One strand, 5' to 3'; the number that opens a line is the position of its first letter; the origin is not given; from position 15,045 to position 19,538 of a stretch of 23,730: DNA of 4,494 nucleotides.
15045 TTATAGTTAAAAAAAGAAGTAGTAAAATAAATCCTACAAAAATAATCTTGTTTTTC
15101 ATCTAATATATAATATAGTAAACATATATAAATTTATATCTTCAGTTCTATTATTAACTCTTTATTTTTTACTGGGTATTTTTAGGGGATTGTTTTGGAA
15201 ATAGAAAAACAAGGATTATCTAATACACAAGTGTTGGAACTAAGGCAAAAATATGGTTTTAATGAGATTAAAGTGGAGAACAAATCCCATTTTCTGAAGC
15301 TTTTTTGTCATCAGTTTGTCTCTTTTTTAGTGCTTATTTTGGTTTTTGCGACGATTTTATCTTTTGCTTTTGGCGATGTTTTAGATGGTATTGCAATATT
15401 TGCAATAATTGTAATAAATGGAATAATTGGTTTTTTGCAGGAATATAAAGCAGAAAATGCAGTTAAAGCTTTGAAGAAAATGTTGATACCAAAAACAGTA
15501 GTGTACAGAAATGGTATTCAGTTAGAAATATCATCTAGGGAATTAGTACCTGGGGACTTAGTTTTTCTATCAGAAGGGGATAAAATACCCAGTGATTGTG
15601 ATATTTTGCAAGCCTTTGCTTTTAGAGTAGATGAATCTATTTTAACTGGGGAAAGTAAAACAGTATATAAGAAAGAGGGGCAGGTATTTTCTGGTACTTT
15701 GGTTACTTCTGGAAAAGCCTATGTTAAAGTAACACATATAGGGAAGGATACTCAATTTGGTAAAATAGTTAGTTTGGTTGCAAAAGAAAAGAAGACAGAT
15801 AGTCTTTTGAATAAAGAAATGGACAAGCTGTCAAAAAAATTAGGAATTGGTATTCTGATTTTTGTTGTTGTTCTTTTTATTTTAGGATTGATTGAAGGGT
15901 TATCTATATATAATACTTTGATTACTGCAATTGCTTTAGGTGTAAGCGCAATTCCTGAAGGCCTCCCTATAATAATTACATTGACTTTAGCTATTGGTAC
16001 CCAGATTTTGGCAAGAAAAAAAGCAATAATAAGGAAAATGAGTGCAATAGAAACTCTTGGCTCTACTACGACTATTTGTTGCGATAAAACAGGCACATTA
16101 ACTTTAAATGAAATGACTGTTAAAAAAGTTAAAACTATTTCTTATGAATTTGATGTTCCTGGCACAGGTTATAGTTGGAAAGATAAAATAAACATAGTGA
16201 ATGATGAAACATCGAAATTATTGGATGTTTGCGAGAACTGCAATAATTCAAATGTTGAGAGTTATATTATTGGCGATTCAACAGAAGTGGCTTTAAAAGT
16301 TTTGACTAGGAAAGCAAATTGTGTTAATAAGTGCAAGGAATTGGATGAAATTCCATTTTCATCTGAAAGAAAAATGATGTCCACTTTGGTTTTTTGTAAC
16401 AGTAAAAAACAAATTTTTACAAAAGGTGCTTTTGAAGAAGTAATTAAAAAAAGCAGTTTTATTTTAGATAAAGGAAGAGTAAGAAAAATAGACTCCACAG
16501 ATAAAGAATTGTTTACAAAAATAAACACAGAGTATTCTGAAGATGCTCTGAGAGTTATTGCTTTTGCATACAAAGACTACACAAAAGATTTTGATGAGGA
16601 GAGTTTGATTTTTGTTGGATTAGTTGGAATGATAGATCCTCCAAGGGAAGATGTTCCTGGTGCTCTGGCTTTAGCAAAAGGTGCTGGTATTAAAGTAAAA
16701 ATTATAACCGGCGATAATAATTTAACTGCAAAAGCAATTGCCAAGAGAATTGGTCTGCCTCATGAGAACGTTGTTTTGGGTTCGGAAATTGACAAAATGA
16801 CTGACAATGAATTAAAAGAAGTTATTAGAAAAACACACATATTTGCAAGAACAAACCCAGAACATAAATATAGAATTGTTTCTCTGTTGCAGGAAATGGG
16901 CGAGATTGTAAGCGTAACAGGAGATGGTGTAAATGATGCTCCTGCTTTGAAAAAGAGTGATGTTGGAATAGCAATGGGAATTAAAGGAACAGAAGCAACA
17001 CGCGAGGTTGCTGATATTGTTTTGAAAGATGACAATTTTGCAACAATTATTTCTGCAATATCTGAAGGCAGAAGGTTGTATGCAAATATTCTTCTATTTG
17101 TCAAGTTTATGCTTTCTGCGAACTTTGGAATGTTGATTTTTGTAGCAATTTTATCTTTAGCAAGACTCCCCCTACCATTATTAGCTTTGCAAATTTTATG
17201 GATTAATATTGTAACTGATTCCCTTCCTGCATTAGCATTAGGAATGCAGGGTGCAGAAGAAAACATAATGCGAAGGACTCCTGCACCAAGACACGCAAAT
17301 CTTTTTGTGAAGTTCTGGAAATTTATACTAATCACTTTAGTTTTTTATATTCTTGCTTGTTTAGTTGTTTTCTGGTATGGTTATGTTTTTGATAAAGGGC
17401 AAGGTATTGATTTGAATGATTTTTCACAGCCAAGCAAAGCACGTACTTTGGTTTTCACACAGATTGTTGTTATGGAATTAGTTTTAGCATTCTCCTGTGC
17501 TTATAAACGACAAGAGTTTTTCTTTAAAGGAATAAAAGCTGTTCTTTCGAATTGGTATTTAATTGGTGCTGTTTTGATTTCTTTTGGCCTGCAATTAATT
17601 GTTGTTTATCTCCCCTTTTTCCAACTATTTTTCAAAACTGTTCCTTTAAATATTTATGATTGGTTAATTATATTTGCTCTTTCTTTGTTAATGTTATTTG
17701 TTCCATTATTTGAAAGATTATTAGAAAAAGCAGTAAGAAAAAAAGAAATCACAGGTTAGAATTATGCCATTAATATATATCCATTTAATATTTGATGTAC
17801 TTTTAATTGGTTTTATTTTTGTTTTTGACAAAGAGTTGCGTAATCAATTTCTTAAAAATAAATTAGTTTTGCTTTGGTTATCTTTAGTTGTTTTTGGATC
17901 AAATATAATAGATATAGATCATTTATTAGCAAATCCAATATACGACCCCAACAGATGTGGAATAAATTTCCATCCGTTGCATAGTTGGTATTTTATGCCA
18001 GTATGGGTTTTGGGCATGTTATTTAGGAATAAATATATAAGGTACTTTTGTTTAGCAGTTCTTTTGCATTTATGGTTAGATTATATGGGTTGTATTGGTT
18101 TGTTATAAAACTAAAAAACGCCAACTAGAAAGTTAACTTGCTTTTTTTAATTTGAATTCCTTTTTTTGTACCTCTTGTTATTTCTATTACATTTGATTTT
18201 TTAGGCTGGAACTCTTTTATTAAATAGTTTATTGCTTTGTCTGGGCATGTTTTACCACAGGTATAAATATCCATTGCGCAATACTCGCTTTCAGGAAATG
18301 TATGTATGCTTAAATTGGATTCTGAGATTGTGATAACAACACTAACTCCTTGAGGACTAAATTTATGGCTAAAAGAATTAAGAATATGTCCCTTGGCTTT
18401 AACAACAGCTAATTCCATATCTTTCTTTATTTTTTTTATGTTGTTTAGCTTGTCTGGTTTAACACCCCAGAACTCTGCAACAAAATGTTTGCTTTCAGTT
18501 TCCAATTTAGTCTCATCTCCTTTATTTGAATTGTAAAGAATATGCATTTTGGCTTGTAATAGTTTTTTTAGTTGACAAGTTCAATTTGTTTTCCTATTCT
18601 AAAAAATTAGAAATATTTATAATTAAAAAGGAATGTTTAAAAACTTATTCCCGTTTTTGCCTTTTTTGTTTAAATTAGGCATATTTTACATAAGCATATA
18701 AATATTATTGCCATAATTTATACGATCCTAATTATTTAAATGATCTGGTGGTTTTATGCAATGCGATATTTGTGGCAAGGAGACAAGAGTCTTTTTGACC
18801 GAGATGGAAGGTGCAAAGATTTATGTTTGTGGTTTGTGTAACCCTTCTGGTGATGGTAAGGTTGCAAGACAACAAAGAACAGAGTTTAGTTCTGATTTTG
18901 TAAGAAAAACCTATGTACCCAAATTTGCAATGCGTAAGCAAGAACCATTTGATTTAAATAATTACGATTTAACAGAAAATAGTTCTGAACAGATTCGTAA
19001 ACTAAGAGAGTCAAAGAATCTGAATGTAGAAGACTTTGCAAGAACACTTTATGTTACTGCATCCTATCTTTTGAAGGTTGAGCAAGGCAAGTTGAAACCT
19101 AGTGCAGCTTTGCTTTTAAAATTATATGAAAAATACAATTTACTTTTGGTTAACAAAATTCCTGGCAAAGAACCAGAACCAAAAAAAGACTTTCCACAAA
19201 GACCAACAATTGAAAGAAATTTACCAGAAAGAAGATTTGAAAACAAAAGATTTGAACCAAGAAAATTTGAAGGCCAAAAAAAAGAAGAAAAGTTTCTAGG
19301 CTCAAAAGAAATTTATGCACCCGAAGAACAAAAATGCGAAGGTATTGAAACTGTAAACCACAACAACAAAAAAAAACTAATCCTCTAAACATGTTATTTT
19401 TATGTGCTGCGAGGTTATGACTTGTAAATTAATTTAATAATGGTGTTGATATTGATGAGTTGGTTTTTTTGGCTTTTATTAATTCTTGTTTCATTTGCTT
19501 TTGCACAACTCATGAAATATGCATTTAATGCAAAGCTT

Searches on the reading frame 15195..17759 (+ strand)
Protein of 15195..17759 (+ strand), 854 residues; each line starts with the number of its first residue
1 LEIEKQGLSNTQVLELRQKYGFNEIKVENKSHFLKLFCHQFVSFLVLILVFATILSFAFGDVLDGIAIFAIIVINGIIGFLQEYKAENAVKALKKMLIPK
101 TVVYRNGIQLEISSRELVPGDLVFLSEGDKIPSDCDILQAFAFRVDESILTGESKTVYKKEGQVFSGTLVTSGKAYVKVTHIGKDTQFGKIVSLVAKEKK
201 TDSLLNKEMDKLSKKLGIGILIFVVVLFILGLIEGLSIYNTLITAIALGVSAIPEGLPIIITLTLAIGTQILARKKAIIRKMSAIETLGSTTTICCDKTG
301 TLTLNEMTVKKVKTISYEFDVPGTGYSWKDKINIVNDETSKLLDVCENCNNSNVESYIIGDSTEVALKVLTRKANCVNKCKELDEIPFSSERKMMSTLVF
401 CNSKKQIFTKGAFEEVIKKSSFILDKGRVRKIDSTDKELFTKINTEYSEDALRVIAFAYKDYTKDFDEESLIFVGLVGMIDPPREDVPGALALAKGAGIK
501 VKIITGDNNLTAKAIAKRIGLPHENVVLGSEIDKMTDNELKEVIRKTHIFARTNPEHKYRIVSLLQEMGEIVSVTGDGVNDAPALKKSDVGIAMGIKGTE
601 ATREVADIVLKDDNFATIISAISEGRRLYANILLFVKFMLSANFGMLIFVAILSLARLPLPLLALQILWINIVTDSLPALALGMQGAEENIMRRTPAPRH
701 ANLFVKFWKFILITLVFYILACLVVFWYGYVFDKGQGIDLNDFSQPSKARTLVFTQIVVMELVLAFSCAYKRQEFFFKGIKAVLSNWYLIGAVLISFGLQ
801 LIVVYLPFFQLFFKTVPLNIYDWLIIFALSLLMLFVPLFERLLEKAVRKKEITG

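Call 10: search_protein_families(library=pfam, proteins=[window:15195-17759:+], max_evalue=0.001)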
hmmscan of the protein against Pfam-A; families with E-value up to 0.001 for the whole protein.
window:15195-17759:+ (854 aa): 5 families
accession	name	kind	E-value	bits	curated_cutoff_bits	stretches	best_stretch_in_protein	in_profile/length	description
PF00122.25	E1-E2_ATPase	-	1.1e-48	165.6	28.1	1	96-275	2-181/181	E1-E2 ATPase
PF00689.26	Cation_ATPase_C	-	5.1e-43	147.3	27.3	1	659-839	1-171/175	Cation transporting ATPase, C-terminus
PF13246.12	Cation_ATPase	-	1e-13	51.5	21.7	1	349-423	10-91/91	Cation transport ATPase (P-type)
PF00702.32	Hydrolase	-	1.5e-13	52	26.4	1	465-588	79-190/191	haloacid dehalogenase-like hydrolase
PF00690.31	Cation_ATPase_N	-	8.7e-12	45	20.4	1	5-56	18-69/69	Cation transporter/ATPase, N-terminus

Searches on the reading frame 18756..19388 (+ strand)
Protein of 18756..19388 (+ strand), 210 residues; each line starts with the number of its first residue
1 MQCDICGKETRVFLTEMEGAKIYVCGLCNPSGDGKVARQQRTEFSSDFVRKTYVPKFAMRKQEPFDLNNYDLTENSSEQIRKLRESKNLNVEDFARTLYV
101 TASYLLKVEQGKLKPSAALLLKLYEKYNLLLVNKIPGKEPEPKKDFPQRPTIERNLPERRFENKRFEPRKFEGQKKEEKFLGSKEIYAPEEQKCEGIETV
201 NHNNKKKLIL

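Call 10: search_protein_families(library=pfam, proteins=[window:18756-19388:+], max_evalue=0.001)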
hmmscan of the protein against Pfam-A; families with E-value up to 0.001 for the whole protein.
window:18756-19388:+ (210 aa): 3 families
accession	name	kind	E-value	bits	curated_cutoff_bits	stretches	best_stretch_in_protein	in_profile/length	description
PF01381.28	HTH_3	-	3e-07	30.8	23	1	80-128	1-49/55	Helix-turn-helix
PF12844.13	HTH_19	-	3.4e-07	30.5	30.2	1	78-130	2-54/64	Helix-turn-helix domain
PF13560.12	HTH_31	-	1.6e-05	25.5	27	1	78-128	4-55/64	Helix-turn-helix domain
